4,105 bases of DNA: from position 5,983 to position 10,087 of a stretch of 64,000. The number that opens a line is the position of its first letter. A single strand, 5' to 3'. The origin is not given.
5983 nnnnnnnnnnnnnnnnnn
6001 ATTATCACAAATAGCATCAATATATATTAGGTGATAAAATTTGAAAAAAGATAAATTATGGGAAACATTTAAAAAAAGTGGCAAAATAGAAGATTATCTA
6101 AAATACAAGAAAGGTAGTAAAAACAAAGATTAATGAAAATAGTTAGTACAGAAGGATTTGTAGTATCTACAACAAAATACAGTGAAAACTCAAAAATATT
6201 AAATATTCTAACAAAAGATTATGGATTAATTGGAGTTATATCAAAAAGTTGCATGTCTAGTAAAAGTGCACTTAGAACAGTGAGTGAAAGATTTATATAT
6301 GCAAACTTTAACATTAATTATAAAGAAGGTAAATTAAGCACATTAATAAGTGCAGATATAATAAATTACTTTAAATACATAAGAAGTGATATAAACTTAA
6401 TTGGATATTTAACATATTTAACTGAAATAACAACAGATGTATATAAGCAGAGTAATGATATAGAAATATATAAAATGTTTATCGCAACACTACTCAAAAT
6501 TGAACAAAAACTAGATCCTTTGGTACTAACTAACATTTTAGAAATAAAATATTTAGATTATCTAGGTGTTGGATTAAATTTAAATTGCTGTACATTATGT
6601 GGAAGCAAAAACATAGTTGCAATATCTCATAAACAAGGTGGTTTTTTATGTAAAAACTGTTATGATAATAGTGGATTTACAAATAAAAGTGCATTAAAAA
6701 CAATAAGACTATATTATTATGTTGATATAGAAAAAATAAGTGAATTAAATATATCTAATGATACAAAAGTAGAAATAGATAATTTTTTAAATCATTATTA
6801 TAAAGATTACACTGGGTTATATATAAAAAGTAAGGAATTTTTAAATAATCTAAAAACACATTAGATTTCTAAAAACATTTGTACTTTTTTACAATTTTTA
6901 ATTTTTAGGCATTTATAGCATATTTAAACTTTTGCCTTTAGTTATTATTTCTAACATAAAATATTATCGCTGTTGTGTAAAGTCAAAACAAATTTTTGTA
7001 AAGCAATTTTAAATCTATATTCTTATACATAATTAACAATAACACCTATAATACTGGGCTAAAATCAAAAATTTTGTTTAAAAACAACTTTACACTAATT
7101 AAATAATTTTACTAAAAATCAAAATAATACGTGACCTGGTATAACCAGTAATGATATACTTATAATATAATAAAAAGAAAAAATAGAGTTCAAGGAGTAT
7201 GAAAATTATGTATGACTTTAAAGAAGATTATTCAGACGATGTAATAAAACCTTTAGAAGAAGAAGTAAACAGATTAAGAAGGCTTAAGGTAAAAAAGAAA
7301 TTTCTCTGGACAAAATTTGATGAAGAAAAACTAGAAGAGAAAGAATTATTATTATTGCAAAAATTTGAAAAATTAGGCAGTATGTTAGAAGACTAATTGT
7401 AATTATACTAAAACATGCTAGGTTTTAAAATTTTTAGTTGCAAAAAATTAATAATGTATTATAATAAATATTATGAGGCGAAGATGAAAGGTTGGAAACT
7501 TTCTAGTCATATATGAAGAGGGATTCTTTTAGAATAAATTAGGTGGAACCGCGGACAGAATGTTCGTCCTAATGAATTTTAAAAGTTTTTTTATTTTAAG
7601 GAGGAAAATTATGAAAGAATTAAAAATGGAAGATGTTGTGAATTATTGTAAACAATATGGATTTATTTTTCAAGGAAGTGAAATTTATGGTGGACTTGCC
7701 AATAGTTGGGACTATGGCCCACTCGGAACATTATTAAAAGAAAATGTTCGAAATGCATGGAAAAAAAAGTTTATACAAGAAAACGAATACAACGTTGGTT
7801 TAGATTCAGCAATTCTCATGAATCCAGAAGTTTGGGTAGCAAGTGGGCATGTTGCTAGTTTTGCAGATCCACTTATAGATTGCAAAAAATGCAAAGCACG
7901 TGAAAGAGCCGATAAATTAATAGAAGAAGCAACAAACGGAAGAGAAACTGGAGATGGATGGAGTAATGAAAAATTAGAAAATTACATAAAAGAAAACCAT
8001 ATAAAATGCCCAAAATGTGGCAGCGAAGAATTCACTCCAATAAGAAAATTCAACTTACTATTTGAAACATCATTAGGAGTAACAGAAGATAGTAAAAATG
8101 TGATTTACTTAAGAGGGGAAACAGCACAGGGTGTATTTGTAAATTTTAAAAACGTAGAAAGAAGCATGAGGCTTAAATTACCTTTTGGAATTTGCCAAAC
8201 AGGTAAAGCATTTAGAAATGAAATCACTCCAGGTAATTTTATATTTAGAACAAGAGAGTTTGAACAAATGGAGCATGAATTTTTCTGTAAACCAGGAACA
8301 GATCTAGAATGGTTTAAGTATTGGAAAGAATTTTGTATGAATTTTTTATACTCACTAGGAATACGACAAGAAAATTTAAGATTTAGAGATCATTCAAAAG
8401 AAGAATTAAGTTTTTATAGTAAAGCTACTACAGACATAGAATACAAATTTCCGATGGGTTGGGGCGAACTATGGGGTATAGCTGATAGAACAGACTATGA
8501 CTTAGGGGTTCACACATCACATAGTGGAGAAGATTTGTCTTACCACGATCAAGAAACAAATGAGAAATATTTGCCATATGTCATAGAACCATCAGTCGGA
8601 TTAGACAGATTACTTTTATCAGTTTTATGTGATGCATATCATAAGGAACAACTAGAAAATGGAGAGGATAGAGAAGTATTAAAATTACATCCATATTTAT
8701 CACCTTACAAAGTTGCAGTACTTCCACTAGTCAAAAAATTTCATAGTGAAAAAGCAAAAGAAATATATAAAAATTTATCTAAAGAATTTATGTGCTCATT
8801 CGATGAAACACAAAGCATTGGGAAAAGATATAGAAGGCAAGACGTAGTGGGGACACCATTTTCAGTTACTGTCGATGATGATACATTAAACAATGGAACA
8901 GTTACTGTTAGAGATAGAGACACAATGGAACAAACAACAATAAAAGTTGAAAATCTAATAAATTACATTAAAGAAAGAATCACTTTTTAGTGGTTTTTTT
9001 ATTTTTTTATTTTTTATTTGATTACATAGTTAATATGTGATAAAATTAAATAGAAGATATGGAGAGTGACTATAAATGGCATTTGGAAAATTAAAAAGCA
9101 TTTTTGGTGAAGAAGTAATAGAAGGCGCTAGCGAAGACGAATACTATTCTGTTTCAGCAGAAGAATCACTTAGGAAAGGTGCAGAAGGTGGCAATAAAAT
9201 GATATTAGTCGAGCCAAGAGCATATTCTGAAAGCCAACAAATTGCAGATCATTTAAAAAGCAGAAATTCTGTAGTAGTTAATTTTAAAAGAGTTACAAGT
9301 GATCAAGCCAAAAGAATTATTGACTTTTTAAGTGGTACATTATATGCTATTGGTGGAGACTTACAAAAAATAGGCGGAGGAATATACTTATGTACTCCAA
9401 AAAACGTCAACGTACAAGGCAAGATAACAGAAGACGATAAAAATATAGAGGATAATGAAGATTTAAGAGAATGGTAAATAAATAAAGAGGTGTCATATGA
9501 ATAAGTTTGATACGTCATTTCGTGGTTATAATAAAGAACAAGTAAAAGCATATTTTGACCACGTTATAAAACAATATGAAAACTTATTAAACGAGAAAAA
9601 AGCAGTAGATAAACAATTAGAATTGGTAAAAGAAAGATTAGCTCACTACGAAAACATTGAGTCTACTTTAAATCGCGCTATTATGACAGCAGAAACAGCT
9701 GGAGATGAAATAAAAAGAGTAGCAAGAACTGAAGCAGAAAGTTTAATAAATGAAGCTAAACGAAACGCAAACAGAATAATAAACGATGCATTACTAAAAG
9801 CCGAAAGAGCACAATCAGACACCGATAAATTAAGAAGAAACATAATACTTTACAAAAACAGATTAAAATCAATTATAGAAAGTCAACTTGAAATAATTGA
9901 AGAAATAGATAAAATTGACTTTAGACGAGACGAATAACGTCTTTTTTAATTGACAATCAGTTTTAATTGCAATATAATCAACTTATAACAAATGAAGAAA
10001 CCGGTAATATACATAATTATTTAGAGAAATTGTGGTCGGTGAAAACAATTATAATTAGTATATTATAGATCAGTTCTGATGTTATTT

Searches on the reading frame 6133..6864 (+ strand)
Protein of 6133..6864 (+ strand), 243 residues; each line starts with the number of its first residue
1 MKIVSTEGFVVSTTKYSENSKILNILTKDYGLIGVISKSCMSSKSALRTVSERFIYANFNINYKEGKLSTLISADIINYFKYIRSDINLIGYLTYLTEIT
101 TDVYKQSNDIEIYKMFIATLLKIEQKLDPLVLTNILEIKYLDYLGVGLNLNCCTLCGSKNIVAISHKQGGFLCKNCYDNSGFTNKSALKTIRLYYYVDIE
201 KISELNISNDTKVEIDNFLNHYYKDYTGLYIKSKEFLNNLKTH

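Call 32: search_protein_families(library=pfam, proteins=[window:6133-6864:+], max_evalue=0.001)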
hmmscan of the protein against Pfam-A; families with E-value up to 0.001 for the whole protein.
window:6133-6864:+ (243 aa): 2 families
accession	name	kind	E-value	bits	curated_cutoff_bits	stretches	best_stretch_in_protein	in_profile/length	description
PF02565.21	RecO_C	-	4.8e-25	88.6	22.1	1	84-235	1-157/157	Recombination protein O C terminal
PF11967.14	RecO_N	-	1.5e-14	54.2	27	1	1-80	1-80/80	Recombination protein O N terminal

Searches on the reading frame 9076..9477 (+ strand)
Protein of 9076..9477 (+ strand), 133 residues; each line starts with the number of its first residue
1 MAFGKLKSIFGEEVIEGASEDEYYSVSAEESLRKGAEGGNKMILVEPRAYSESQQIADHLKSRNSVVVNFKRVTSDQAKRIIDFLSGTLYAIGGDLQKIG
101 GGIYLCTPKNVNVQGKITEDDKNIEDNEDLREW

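Call 33: search_protein_families(library=pfam, proteins=[window:9076-9477:+], max_evalue=0.001)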
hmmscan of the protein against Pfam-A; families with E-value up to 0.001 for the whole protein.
window:9076-9477:+ (133 aa): 1 family
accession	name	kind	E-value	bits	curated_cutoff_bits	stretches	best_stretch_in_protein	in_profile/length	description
PF04472.17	SepF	-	4.5e-28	97.7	27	1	43-113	2-72/72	Cell division protein SepF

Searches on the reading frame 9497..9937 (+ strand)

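Call 33: search_protein_families(library=pfam, proteins=[window:9497-9937:+], max_evalue=0.001)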
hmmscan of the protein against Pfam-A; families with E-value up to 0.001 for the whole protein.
window:9497-9937:+ (146 aa): 1 family
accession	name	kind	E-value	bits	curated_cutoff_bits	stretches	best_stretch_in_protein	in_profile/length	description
PF05103.18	DivIVA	-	1.3e-31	109.7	28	1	3-124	10-131/131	DivIVA protein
